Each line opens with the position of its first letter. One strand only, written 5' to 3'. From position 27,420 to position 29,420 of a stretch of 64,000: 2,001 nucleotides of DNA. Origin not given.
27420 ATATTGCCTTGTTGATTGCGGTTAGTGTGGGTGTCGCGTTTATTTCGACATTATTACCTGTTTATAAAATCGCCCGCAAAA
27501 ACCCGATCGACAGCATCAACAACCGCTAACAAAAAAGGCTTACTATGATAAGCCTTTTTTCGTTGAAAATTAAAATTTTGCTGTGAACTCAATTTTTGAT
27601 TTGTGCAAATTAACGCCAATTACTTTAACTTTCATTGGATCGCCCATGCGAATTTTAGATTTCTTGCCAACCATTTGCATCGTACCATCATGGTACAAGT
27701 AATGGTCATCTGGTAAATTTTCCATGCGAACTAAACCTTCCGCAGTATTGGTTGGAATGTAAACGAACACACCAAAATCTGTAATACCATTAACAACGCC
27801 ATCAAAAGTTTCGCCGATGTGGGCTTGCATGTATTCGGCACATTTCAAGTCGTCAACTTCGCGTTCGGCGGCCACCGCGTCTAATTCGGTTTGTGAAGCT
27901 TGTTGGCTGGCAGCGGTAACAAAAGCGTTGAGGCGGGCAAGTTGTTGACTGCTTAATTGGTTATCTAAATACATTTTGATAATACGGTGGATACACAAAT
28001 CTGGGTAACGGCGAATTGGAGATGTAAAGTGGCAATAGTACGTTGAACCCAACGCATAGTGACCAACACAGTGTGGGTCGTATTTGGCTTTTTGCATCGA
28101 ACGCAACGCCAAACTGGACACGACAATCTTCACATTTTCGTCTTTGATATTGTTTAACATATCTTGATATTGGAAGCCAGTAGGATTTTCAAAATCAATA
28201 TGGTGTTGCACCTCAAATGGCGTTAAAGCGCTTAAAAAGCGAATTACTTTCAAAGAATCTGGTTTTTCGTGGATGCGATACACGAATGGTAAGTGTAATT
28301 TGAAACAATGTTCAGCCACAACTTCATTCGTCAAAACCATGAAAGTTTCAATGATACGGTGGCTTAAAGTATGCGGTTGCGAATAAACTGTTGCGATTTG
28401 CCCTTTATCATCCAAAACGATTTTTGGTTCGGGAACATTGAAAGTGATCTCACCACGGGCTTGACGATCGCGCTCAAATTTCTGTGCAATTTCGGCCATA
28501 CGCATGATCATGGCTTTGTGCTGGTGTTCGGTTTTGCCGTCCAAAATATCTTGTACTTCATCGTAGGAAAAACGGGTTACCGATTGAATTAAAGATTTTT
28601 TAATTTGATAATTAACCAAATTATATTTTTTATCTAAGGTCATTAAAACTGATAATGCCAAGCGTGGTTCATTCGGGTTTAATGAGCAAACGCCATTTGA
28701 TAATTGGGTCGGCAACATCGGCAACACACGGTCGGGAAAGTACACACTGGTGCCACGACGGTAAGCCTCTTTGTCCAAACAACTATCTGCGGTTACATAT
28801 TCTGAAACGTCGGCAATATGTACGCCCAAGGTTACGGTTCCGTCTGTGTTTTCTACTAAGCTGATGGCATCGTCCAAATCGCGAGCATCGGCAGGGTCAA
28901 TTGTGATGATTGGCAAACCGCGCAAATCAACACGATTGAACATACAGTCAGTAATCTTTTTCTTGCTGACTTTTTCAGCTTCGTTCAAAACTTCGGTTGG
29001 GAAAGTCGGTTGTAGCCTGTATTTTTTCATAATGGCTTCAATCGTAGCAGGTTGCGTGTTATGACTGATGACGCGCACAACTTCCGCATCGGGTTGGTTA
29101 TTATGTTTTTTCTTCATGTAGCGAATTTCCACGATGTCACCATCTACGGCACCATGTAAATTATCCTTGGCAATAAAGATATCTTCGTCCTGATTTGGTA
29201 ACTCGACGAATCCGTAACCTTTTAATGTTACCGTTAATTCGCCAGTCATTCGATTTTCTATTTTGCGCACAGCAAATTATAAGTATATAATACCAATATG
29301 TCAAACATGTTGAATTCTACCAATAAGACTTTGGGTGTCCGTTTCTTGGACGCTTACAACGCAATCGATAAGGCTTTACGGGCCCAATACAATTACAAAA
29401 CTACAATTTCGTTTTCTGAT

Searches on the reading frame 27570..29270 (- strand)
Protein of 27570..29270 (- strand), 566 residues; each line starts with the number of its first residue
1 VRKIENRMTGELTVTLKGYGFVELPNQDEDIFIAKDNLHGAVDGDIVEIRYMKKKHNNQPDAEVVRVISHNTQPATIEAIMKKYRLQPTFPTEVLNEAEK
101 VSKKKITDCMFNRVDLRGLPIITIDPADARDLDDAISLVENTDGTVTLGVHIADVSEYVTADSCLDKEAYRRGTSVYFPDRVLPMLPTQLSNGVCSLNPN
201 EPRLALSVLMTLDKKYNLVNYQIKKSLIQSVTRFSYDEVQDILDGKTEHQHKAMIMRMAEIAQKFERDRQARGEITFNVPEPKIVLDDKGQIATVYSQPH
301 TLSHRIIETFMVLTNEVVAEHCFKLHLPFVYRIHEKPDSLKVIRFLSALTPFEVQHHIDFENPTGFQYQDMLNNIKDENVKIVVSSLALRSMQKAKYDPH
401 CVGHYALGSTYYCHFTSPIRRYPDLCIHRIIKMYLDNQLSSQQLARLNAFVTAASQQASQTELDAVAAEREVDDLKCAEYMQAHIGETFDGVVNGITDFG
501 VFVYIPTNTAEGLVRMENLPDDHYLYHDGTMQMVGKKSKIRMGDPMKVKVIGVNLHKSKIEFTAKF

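Call 38: search_protein_families(library=pfam, proteins=[window:27570-29270:-], max_evalue=0.00001)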
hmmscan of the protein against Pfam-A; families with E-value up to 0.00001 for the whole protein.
window:27570-29270:- (566 aa): 4 families
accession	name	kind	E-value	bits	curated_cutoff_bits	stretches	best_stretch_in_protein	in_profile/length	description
PF00773.25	RNB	-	9.7e-112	373.9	29.3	1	113-436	1-325/326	RNB domain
PF08206.17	OB_RNB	-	1.1e-11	44.7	24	1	10-67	1-58/58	Ribonuclease B OB domain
PF00575.29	S1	-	1.7e-10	41.6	22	1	485-563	4-72/74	S1 RNA binding domain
PF17876.7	CSD2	-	1.9e-10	41.1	26.2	1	28-91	10-74/74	Cold shock domain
